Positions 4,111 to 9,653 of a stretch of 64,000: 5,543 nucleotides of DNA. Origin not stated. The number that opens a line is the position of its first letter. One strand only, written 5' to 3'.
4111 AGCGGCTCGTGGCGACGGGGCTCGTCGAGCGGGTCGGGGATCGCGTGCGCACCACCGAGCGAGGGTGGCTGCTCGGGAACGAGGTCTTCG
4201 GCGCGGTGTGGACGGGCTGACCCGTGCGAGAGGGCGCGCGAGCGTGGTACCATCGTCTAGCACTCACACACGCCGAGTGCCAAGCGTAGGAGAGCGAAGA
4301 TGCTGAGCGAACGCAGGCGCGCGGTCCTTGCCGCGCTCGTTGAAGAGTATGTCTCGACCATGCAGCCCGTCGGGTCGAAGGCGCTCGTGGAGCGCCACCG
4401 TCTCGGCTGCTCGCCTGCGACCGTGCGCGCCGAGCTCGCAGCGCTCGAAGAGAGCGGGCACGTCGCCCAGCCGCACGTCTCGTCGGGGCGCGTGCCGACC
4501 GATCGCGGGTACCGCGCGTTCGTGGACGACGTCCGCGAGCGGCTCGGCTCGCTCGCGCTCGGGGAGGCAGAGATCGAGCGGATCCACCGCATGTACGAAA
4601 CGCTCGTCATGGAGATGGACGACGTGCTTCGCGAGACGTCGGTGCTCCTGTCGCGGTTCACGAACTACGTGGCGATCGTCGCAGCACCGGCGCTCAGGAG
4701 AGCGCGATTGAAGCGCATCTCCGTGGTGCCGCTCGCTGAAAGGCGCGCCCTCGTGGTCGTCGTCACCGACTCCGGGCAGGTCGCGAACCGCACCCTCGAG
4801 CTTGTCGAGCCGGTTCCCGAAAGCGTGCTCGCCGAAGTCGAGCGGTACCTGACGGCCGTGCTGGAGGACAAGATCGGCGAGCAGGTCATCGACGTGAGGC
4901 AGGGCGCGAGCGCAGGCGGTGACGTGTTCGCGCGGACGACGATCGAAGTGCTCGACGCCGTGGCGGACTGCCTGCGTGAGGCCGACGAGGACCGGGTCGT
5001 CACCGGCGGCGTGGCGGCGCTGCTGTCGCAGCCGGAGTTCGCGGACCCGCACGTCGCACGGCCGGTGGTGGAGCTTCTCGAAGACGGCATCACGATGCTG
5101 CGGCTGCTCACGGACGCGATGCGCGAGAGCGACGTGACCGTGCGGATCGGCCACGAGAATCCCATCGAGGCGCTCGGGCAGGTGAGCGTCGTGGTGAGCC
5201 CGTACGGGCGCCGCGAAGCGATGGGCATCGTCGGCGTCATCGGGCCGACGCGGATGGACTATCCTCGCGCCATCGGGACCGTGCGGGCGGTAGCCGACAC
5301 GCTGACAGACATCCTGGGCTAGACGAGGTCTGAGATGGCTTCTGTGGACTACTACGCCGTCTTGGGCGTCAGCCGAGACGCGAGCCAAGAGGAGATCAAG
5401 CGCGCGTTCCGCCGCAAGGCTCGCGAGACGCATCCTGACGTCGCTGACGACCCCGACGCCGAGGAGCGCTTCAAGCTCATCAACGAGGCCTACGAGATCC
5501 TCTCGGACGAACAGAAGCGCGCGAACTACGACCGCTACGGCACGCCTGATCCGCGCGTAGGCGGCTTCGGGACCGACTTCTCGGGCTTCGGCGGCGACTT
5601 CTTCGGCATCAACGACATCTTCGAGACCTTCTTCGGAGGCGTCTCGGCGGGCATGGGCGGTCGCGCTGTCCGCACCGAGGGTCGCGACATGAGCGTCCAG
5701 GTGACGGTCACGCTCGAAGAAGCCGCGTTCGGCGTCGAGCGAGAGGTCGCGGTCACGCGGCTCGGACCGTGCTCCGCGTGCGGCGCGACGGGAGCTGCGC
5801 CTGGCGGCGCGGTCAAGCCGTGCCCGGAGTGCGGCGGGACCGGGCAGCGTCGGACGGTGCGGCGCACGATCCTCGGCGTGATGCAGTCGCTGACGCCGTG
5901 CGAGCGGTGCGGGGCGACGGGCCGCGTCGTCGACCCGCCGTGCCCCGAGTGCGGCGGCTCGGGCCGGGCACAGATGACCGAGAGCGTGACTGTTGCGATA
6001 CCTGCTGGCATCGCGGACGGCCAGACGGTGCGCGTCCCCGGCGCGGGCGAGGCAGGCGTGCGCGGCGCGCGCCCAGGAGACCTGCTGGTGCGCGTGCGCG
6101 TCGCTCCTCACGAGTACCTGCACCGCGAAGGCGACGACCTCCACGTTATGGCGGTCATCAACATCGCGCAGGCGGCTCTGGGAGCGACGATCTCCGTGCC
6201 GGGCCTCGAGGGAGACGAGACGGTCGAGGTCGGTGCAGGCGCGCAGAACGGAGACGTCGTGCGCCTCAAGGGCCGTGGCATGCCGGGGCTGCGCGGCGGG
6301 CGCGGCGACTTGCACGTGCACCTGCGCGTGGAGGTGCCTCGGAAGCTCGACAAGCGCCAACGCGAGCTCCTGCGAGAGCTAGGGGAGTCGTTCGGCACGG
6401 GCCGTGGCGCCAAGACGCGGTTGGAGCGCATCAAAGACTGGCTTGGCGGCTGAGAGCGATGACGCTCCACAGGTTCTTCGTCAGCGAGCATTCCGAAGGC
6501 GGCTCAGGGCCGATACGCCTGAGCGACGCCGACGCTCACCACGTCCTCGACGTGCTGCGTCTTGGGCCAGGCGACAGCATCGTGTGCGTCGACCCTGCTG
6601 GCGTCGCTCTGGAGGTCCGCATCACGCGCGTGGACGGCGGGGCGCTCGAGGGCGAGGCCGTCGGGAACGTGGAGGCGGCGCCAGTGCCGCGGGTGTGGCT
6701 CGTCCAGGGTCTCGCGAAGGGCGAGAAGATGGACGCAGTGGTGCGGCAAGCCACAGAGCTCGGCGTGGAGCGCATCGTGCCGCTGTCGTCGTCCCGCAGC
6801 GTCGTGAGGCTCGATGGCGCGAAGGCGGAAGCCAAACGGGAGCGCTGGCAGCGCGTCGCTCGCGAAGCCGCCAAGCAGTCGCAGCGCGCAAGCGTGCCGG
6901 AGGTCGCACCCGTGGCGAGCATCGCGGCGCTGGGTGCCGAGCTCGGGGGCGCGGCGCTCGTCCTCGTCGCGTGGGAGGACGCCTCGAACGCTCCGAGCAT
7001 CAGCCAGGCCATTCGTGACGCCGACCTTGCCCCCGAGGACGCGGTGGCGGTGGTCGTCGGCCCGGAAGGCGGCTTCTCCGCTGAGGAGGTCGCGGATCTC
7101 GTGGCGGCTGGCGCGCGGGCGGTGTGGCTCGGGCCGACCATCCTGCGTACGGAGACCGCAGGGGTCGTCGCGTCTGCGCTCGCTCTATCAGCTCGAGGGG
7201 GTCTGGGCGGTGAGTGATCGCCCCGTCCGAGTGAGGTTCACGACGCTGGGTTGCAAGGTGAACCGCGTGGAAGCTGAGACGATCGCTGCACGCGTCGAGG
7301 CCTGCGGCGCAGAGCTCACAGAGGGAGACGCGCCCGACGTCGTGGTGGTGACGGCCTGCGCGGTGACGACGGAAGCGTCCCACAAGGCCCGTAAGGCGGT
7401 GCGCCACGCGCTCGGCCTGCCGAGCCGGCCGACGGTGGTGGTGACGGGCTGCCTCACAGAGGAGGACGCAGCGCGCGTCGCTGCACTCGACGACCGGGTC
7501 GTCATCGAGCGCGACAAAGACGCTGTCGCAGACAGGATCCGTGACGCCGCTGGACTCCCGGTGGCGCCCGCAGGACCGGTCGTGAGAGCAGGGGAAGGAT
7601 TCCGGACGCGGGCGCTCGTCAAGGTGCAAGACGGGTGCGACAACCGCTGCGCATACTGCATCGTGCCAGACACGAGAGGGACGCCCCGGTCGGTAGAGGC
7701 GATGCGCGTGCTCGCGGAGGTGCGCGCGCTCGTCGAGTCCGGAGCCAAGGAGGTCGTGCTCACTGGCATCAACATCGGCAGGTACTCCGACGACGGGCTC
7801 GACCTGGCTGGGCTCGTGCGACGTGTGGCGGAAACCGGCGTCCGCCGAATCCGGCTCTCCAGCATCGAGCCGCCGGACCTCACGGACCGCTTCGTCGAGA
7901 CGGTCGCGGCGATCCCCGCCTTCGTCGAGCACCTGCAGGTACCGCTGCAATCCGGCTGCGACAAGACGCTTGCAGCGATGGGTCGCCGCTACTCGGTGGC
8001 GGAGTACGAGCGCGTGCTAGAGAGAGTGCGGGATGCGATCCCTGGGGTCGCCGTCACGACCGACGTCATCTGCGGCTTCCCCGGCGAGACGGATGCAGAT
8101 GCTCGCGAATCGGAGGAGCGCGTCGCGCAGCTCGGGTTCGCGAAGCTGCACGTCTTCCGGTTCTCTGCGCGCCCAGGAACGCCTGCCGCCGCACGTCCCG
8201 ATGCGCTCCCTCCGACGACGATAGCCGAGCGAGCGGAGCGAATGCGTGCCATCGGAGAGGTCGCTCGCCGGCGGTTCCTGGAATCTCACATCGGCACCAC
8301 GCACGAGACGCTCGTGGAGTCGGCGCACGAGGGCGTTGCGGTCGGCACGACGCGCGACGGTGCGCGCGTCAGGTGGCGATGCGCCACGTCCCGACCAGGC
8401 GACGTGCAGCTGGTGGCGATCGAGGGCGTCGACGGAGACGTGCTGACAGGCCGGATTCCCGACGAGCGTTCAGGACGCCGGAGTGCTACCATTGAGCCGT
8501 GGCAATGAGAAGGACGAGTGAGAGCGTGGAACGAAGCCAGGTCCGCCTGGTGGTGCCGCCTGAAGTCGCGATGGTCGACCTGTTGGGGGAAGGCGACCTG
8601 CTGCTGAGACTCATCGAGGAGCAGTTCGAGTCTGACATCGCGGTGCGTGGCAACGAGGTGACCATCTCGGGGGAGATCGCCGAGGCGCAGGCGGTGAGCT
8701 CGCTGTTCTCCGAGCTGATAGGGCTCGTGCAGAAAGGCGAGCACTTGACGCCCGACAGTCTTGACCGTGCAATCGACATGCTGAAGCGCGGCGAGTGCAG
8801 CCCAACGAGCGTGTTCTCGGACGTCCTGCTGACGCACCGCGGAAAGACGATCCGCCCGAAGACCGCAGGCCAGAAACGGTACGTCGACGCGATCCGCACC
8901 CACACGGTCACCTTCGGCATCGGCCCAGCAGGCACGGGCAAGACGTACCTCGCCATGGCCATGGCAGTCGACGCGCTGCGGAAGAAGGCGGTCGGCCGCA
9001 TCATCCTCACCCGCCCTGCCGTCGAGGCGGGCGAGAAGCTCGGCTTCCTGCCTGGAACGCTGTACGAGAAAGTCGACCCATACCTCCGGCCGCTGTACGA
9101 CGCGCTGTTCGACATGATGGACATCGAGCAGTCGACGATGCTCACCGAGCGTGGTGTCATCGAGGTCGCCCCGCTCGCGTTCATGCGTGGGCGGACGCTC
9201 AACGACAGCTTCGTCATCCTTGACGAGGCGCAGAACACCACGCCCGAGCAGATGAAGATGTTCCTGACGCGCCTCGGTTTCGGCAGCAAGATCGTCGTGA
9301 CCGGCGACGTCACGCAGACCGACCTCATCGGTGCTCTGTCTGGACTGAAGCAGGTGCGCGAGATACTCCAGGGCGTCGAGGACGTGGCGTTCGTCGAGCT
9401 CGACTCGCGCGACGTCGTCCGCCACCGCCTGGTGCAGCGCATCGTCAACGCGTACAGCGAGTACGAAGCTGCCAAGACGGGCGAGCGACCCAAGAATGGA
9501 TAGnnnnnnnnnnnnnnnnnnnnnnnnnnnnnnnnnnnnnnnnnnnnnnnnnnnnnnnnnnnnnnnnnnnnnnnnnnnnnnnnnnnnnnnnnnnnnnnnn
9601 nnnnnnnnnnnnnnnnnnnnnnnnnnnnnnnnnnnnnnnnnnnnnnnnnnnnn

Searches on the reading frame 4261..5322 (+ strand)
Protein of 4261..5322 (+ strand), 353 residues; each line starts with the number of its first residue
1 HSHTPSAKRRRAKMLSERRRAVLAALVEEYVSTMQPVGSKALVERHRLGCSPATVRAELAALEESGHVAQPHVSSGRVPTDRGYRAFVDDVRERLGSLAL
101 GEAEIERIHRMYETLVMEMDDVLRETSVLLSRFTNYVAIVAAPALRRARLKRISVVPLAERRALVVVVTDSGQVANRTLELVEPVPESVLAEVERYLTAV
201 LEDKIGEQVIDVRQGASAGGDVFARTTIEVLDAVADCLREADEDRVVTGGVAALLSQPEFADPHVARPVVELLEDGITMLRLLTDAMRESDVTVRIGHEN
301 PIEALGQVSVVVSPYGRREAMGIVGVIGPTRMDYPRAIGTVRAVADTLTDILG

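Call 11: search_protein_families(library=pfam, proteins=[window:4261-5322:+], max_evalue=0.001)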
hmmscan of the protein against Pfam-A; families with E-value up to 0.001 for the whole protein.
window:4261-5322:+ (353 aa): 1 family
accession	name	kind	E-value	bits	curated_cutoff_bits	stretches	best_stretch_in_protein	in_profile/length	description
PF01628.27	HrcA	-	1.8e-55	188.7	22.2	1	120-338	1-215/215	HrcA protein C terminal domain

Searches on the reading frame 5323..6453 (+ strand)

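Call 11: search_protein_families(library=pfam, proteins=[window:5323-6453:+], max_evalue=0.001)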
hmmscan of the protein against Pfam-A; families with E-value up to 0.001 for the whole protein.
window:5323-6453:+ (376 aa): 4 families
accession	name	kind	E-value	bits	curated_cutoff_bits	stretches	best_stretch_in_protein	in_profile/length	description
PF01556.23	DnaJ_C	-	1.7e-43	148.7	26.6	1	124-339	2-152/152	DnaJ C terminal domain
PF00226.36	DnaJ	-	9.5e-27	93.3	27.8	1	9-70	1-63/63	DnaJ domain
PF00684.25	DnaJ_CXXCXGXG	-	1.4e-13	51.3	32.7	1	150-214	1-65/65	DnaJ central domain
PF20833.2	RNase_E_G_Thio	-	7e-05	23.3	26.8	0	206-226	1-21/86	RNase E/G, Thioredoxin-like domain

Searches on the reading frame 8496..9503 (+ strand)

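Call 11: search_protein_families(library=pfam, proteins=[window:8496-9503:+], max_evalue=0.001)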
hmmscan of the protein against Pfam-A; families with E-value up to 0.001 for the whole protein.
window:8496-9503:+ (335 aa): 6 families
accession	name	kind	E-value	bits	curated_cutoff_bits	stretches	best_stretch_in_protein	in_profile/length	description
PF02562.22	PhoH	-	2.6e-95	318.2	27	1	119-320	2-204/205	PhoH-like protein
PF13604.12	AAA_30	-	3.5e-10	40.4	27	1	124-287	4-140/191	AAA domain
PF13245.12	AAA_19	-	2.6e-06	28.1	25.1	1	126-275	1-129/134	AAA domain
PF01695.23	IstB_IS21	-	0.00011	22.3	24.1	1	139-163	95-119/238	IstB-like ATP binding protein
PF00270.35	DEAD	-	0.00062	20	26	0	123-174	1-53/167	DEAD/DEAH box helicase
PF13401.12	AAA_22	-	0.00081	20.1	27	0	136-261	5-109/130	AAA domain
